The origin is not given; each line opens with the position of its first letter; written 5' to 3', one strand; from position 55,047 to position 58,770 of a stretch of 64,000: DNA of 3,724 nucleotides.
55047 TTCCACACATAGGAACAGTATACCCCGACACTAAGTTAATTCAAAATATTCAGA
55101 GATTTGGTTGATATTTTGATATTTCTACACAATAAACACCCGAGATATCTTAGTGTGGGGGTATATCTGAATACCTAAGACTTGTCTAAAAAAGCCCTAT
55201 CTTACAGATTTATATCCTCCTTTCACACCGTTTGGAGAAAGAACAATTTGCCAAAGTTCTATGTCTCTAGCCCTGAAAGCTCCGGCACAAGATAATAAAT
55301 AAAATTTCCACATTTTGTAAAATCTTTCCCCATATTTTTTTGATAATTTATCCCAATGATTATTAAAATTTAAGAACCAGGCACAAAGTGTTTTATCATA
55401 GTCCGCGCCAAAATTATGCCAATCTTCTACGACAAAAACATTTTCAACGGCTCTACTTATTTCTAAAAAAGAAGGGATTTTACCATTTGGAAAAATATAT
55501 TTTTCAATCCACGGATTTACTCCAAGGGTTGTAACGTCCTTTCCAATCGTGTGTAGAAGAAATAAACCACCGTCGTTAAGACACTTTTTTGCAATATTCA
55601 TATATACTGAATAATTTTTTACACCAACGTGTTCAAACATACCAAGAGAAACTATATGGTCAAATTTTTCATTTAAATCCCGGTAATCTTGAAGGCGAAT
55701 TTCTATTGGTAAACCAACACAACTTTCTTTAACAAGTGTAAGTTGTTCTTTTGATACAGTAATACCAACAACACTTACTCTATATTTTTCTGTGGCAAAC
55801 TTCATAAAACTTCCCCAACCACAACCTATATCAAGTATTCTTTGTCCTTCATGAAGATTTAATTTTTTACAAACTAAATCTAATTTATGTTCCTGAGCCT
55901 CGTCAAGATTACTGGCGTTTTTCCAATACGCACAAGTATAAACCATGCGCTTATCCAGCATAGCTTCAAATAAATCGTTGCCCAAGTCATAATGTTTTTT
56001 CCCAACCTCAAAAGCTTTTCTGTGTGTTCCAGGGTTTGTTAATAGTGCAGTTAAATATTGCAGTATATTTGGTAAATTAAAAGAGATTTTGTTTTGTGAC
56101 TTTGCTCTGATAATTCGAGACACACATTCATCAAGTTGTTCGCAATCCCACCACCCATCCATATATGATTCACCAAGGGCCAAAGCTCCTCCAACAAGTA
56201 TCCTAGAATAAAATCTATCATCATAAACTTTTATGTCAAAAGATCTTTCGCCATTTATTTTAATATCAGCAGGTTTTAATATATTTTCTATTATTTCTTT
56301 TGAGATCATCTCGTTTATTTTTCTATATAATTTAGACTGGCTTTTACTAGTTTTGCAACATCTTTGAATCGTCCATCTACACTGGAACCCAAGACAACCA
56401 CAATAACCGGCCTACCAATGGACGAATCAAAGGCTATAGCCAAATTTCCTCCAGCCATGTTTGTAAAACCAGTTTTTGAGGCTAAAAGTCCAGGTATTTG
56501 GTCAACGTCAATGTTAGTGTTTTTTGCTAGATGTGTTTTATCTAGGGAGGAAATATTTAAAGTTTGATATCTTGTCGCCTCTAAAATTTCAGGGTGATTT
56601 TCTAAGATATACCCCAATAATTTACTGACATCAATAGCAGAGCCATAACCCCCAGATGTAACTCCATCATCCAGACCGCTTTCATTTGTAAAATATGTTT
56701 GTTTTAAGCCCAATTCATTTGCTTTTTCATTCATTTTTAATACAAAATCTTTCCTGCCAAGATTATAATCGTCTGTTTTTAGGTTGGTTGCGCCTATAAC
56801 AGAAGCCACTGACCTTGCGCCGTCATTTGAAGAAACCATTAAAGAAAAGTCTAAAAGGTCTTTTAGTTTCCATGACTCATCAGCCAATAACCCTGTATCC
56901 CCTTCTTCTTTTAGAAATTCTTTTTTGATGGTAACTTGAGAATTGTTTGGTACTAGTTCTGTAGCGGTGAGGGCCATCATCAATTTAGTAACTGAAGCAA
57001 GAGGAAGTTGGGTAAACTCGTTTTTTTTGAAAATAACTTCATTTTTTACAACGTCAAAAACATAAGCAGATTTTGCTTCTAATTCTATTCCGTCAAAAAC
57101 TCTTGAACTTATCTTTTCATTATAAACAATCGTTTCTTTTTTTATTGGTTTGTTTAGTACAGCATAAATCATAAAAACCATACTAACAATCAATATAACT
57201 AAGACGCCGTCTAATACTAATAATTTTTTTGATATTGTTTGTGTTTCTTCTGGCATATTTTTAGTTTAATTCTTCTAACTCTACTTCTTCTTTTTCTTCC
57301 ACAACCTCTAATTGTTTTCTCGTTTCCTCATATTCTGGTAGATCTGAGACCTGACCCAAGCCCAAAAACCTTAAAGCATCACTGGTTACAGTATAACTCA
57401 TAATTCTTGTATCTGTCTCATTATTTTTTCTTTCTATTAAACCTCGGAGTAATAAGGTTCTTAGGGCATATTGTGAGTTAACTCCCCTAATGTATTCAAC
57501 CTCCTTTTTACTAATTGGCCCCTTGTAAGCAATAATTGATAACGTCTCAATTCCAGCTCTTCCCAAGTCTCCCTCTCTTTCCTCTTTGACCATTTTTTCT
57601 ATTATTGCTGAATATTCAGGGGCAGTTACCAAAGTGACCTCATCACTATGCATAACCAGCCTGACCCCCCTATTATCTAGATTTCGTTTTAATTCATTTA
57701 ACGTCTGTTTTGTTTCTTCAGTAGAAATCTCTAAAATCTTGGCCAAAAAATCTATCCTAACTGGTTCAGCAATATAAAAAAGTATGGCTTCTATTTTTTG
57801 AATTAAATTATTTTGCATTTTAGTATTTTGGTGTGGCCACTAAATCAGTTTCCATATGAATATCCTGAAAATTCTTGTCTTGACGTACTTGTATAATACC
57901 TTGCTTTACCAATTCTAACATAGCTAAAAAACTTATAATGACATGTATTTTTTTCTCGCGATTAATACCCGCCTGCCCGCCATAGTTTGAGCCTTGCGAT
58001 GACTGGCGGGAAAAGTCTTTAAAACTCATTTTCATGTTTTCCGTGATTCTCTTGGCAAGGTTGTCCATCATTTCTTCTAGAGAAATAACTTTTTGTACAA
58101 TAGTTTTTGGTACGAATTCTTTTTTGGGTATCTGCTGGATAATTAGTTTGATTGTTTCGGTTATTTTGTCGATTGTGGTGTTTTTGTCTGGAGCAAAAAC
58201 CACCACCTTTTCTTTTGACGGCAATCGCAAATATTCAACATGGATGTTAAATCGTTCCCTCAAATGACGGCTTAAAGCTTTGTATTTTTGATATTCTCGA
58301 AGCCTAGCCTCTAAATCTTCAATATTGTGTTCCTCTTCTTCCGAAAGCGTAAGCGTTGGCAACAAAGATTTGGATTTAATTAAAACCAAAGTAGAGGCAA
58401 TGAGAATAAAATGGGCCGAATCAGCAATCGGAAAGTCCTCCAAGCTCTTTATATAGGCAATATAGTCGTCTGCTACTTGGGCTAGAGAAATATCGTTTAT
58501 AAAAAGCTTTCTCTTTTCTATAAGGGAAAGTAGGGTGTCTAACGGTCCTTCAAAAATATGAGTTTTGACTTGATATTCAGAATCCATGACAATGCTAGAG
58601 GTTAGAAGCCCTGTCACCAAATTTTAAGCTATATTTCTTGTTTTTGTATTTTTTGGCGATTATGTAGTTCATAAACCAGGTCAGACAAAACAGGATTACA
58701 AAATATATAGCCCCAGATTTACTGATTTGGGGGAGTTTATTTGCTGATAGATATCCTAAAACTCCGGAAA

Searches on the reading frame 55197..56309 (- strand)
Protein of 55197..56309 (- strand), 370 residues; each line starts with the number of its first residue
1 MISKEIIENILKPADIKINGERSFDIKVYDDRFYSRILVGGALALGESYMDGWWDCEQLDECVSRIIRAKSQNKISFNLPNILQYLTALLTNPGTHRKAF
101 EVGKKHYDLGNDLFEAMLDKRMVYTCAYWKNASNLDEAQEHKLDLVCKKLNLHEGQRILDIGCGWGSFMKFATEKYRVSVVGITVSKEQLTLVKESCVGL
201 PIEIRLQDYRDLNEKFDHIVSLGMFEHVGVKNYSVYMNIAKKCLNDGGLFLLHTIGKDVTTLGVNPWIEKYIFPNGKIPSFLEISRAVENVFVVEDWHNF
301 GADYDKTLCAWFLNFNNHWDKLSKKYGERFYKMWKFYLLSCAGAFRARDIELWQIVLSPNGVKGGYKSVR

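Call 93: search_protein_families(library=pfam, proteins=[window:55197-56309:-], max_evalue=0.00001)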
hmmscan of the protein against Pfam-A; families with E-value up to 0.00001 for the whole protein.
window:55197-56309:- (370 aa): 7 families
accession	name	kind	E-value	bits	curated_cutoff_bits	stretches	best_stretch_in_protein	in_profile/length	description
PF02353.26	CMAS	-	9.4e-92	307.6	27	1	97-355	4-273/273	Mycolic acid cyclopropane synthetase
PF13649.12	Methyltransf_25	-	7e-13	49.5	27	1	158-248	1-97/97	Methyltransferase domain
PF13489.12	Methyltransf_23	-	6.8e-12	45.8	27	1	152-276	20-139/164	Methyltransferase domain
PF08241.18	Methyltransf_11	-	2.8e-11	44.4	21.2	1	159-251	1-94/95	Methyltransferase domain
PF08242.18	Methyltransf_12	-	2.2e-09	38.3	30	1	159-250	1-98/98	Methyltransferase domain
PF13847.12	Methyltransf_31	-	5.7e-08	33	27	1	153-256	2-113/145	Methyltransferase domain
PF01728.25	FtsJ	-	1.7e-06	28.5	24.1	1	141-197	7-67/181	FtsJ-like methyltransferase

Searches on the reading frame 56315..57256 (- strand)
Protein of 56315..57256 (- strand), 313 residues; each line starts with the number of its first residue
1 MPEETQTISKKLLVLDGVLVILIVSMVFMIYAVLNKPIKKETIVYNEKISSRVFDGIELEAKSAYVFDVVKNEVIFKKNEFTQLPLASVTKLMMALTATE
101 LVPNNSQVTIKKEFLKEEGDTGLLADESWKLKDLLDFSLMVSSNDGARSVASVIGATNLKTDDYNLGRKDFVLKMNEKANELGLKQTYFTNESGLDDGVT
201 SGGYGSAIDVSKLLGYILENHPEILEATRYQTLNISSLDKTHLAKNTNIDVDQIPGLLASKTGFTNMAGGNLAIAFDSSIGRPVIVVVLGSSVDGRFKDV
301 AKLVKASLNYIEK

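Call 94: search_protein_families(library=pfam, proteins=[window:56315-57256:-], max_evalue=0.00001)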
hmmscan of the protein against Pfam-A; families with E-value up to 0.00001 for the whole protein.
window:56315-57256:- (313 aa): 2 families
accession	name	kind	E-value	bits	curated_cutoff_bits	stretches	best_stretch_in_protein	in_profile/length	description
PF00768.25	Peptidase_S11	-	6.9e-29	101.4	27.6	1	58-291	9-237/239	D-alanyl-D-alanine carboxypeptidase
PF13354.11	Beta-lactamase2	-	4.3e-06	26.7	22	0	65-289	3-213/214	Beta-lactamase enzyme family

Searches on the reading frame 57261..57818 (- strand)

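Call 94: search_protein_families(library=pfam, proteins=[window:57261-57818:-], max_evalue=0.00001)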
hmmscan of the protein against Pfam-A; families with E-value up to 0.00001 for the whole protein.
window:57261-57818:- (185 aa): 1 family
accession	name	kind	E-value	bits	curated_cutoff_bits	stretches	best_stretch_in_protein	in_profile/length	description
PF04079.22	SMC_ScpB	-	1.4e-41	142.2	27.4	1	8-162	2-159/160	Segregation and condensation complex subunit ScpB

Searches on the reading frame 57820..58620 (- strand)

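Call 94: search_protein_families(library=pfam, proteins=[window:57820-58620:-], max_evalue=0.00001)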
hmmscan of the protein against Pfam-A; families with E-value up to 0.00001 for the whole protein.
window:57820-58620:- (266 aa): 1 family
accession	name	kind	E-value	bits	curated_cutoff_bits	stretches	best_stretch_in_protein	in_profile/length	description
PF02616.19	SMC_ScpA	-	7.2e-24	85.5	24.6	1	33-256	1-229/232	Segregation and condensation protein ScpA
